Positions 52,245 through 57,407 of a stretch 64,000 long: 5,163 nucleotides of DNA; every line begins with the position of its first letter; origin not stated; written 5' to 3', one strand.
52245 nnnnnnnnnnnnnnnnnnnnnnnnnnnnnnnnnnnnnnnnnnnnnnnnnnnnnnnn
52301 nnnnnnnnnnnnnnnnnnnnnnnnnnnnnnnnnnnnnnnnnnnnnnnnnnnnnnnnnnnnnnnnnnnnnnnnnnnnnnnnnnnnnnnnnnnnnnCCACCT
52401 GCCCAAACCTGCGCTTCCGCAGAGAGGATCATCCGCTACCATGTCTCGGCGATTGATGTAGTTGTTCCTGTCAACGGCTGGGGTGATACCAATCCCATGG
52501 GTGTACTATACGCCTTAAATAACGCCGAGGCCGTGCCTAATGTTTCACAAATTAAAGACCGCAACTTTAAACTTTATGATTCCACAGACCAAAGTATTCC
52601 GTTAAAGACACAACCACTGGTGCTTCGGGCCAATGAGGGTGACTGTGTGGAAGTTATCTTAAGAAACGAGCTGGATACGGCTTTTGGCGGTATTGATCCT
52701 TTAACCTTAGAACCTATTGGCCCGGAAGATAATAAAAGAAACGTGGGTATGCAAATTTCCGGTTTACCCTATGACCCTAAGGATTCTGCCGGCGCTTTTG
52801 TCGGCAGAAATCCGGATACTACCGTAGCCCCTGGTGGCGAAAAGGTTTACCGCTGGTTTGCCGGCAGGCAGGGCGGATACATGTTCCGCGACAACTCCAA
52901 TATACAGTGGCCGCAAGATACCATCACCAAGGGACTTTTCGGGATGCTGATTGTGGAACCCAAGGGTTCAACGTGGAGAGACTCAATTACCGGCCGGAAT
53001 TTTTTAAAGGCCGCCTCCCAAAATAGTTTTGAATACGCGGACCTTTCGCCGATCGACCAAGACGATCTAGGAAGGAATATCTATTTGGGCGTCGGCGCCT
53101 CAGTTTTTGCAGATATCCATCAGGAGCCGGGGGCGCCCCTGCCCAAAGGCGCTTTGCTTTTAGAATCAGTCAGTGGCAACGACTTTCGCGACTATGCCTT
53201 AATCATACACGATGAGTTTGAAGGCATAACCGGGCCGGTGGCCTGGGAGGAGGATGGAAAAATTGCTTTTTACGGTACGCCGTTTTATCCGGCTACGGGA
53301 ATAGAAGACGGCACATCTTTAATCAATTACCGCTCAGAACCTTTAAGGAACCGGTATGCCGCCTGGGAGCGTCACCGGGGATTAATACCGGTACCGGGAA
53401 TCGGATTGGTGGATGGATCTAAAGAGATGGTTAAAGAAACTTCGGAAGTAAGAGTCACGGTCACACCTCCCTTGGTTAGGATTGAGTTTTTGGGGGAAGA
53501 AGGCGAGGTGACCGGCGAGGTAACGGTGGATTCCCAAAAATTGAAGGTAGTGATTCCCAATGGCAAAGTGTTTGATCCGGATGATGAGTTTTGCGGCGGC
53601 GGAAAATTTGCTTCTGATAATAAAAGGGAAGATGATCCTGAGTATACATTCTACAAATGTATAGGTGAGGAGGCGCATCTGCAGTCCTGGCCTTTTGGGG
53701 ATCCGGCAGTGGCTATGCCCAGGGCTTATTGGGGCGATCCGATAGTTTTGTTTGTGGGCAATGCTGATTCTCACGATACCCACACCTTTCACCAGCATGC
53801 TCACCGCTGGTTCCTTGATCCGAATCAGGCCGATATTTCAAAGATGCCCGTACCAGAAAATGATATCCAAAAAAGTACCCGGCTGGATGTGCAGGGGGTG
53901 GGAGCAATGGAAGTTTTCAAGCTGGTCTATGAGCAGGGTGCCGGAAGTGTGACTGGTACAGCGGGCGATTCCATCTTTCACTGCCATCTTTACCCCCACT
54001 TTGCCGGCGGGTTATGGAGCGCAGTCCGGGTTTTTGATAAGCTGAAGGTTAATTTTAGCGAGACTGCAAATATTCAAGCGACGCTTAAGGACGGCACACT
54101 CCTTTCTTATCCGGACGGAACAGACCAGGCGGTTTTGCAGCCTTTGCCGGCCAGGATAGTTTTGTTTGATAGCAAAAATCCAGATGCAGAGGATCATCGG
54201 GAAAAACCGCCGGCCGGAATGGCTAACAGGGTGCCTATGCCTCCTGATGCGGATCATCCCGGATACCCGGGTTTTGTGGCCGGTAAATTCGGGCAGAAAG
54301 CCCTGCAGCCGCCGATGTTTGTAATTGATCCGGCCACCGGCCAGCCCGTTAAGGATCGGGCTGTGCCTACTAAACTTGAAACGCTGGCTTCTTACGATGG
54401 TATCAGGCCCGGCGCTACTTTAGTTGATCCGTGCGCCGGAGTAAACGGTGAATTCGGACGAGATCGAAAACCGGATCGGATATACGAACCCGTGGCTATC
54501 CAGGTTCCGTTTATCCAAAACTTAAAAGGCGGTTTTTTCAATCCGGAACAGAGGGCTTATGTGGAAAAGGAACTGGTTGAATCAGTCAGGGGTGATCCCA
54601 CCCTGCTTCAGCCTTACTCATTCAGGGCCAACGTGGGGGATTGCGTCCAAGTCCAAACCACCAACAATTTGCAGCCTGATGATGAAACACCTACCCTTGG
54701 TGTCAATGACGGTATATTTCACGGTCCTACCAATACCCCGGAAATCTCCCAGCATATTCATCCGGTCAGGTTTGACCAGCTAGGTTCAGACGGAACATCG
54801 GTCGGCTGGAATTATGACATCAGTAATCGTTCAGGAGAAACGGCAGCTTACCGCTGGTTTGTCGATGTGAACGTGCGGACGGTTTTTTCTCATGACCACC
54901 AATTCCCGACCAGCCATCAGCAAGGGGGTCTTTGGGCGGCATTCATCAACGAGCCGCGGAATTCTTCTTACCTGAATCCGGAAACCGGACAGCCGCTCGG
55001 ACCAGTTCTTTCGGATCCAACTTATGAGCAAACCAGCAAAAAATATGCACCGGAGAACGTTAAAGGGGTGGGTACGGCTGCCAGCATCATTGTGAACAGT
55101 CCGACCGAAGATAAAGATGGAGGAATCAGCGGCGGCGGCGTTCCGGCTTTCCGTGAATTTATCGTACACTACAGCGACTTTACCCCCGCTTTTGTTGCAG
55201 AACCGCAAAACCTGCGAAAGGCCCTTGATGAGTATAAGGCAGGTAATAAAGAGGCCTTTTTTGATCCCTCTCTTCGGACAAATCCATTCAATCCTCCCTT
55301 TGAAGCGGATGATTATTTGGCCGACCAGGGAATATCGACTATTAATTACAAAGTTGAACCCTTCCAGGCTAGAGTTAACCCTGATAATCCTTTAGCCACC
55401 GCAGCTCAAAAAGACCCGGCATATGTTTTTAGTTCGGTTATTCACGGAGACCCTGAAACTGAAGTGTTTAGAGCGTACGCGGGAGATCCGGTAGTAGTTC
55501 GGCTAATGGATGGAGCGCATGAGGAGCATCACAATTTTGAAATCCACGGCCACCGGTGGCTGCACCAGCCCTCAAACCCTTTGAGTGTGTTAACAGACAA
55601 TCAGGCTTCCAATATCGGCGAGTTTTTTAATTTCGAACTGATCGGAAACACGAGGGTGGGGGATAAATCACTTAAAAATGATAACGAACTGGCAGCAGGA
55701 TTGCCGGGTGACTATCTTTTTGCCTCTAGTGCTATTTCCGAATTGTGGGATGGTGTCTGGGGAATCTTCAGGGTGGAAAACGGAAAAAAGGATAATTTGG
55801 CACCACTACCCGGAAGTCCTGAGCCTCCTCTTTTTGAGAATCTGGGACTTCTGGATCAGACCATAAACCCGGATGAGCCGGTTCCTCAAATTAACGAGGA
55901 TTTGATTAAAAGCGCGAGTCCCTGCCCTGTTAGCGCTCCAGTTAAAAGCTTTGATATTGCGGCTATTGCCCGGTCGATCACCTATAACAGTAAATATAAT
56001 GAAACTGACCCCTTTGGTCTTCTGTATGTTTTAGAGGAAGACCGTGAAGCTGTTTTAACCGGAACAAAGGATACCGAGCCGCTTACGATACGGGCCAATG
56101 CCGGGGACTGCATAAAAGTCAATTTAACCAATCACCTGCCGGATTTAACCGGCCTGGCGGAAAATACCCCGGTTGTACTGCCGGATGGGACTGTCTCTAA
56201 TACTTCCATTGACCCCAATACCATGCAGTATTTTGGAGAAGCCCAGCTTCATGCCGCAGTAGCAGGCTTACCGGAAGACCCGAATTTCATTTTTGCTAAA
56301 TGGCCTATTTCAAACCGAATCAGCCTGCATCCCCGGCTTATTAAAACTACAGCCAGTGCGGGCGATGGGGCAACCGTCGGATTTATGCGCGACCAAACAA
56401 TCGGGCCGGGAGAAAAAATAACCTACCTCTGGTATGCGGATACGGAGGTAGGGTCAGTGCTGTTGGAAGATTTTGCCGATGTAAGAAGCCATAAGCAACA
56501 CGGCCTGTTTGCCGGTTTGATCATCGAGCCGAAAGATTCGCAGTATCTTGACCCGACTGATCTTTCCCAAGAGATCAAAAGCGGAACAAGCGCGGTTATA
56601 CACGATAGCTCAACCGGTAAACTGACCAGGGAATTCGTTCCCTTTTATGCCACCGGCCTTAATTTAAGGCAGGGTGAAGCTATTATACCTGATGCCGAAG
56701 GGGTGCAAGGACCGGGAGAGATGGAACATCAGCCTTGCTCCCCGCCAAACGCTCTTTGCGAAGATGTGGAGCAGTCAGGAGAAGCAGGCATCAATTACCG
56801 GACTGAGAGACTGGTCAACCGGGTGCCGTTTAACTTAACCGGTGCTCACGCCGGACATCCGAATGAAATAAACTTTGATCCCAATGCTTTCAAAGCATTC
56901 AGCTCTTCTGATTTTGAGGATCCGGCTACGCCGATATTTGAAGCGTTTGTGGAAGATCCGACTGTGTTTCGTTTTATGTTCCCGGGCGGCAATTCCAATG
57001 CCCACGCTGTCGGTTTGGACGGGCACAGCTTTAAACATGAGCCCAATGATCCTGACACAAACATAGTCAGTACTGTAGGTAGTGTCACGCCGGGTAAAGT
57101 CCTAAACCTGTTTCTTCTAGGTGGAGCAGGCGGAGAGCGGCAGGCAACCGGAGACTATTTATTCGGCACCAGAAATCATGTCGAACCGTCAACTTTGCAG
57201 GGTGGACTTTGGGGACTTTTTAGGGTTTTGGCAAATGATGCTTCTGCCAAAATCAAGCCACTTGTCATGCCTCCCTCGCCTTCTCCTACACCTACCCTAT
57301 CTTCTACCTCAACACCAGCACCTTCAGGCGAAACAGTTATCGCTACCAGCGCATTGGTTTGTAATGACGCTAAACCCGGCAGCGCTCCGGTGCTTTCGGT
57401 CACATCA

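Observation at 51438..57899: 2153-aa multicopper-oxidase-like protein built from three two-domain cupredoxin units, with copper ligands retained only at one inter-unit junction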

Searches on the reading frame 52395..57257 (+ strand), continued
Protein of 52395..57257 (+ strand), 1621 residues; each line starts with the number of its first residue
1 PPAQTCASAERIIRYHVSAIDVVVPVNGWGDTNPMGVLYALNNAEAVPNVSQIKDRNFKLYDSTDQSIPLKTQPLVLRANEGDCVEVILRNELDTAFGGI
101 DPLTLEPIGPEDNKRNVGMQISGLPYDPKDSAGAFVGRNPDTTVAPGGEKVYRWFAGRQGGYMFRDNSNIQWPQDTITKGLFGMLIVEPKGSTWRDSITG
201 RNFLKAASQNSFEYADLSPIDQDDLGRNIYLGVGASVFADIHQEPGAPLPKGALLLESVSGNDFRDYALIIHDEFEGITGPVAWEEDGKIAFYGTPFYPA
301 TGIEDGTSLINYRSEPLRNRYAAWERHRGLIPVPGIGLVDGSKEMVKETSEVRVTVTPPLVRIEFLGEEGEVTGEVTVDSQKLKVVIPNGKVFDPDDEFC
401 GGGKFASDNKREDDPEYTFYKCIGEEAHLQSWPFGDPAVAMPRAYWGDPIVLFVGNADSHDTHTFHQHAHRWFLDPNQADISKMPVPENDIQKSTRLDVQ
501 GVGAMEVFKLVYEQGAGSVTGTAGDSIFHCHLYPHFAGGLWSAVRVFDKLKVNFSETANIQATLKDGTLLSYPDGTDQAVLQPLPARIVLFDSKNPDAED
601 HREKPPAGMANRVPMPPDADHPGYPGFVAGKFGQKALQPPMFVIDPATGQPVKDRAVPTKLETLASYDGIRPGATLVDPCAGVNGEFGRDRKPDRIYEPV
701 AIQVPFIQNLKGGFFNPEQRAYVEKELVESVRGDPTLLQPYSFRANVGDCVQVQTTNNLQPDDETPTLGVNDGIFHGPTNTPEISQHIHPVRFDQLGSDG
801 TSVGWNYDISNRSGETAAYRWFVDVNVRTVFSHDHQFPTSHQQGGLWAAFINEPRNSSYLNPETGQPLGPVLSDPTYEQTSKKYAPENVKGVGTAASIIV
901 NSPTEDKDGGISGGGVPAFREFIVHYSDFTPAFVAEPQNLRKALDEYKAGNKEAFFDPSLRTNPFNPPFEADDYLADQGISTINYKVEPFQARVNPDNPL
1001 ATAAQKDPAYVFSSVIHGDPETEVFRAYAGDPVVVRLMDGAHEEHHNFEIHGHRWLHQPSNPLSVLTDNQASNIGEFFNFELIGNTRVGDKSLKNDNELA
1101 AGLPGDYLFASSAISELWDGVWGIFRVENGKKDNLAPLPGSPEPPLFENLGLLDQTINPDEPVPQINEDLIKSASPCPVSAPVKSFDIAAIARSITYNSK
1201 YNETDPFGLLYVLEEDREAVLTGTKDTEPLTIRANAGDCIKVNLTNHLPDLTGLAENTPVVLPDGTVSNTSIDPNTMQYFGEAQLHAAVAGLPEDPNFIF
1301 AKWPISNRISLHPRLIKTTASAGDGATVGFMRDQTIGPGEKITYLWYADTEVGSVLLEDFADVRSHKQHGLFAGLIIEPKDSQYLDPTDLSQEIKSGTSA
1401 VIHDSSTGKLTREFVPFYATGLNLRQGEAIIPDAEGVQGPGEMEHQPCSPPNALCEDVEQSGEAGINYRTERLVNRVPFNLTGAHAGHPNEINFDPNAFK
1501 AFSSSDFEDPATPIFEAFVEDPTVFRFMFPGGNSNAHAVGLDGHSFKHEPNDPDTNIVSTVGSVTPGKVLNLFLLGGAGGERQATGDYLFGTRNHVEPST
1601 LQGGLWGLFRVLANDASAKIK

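Call 59: find_encoding_contigs(protein=P0007, flank=8000, max_places=1)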
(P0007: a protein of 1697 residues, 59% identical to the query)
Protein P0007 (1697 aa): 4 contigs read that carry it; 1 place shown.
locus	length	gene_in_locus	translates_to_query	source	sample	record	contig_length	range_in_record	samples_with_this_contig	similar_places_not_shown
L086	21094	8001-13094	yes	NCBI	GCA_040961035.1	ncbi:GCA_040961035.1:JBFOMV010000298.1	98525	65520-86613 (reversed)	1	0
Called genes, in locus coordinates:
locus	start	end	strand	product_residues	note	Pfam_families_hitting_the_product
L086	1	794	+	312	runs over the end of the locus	PF05448:AXE1, PF12146:Hydrolase_4 (faint)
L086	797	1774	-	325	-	PF00586:AIRS, PF02769:AIRS_C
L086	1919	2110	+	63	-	-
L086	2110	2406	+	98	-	-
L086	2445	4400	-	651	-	PF26549:Tricorn_N (faint), PF02129:Peptidase_S15, PF01738:DLH, PF12146:Hydrolase_4 (faint), PF20434:BD-FAE, PF00326:Peptidase_S9, PF07859:Abhydrolase_3 (faint), PF12697:Abhydrolase_6 (weak)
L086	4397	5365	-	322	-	PF00089:Trypsin, PF13365:Trypsin_2, PF00595:PDZ, PF13180:PDZ_2, PF17820:PDZ_6 (weak)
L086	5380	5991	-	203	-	-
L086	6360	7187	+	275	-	PF25213:HVO_A0261_N, PF08350:FilR1_middle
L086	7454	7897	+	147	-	PF17210:SdrD_B, PF17802:SpaA (weak)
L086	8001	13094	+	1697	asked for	PF07732:Cu-oxidase_3 (faint)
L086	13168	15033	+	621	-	PF13115:YtkA (faint), PF21783:YNCE (faint), PF23381:Beta-prop_IFT122_1st (faint)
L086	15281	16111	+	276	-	PF25213:HVO_A0261_N, PF08350:FilR1_middle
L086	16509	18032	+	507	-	PF07731:Cu-oxidase_2 (faint), PF07732:Cu-oxidase_3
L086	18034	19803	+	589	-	PF07732:Cu-oxidase_3, PF13620:CarboxypepD_reg, PF22904:NOMO1-like_2nd (faint)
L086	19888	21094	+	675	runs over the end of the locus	PF20067:SSL_N (faint)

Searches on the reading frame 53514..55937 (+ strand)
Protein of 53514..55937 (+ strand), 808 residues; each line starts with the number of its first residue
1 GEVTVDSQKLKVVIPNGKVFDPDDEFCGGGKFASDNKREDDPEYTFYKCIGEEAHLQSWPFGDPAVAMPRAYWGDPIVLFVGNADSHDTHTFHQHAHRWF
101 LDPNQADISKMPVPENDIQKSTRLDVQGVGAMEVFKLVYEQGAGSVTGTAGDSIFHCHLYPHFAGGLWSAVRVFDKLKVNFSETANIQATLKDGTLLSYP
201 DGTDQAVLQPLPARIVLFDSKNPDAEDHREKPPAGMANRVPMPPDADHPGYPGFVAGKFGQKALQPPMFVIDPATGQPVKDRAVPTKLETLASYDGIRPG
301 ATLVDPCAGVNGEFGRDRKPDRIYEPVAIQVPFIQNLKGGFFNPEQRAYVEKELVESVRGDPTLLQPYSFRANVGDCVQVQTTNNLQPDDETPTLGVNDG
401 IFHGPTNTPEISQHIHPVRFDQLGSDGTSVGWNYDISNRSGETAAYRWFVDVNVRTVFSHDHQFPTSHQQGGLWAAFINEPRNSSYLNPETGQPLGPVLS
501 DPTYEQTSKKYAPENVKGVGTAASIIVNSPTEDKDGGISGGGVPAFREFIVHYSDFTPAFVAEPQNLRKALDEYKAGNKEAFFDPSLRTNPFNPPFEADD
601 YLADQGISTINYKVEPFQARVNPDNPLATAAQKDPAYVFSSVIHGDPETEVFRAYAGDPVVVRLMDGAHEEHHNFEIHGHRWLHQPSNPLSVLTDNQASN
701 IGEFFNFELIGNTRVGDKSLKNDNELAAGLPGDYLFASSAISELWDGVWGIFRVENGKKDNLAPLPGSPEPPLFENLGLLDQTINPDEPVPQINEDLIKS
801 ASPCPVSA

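Call 52: search_protein_representatives(protein=window:53514-55937:+)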
Query: 808 residues. Proteins with E-value up to 0.001 (for the whole library): 1470; up to 1e-10: 845; up to 1e-30: 405. The best 150 are listed.
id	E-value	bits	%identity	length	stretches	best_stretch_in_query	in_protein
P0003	0.0e+00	1459.2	57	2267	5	3-806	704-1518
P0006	0.0e+00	1292.5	52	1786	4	1-807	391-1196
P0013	3.1e-194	664.3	57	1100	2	3-424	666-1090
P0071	1.5e-165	569.5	41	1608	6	240-495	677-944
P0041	5.9e-149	514.6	43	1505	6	11-494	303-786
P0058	1.7e-141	489.9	41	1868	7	149-562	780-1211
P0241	3.5e-132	459.1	42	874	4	256-495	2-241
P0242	5.6e-126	438.6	41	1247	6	50-495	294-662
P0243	5.8e-124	431.9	40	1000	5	238-495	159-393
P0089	1.1e-122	427.7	40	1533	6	48-494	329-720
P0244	4.2e-116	405.9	39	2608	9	419-805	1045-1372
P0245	5.2e-116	405.6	44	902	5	590-790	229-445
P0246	3.3e-115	402.9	41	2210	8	440-768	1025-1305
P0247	6.5e-109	382.1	39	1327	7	630-806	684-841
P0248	6.5e-109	382.1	36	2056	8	440-772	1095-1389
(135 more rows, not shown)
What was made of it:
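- The family has 405 clusters at 50% identity with E<=1e-30 (call 52).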
